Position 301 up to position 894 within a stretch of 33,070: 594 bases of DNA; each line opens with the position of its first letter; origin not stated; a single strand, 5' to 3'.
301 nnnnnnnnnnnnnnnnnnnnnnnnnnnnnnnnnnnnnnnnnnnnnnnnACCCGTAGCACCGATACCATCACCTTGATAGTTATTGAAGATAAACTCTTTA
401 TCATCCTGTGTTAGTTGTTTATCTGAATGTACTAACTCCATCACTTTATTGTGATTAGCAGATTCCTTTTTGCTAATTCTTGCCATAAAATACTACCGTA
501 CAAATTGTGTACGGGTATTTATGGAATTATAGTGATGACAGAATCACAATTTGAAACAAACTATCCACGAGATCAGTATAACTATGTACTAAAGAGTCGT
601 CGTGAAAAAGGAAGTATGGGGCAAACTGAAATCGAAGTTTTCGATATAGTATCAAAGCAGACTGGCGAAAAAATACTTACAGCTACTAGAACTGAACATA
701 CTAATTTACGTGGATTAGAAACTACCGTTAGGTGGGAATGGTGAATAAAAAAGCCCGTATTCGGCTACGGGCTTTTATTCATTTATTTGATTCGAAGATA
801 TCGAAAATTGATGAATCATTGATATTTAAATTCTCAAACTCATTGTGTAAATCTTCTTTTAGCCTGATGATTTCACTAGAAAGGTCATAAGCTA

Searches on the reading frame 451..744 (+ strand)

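Call 64: search_protein_families(library=pfam, proteins=[window:451-744:+], max_evalue=0.05)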
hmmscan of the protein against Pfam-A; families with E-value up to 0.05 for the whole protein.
window:451-744:+ (97 aa): 1 family
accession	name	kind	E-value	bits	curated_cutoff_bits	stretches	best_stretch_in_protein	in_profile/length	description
PF12696.13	TraG-D_C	-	0.049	14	22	0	30-84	38-92/126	TraM recognition site of TraD and TraG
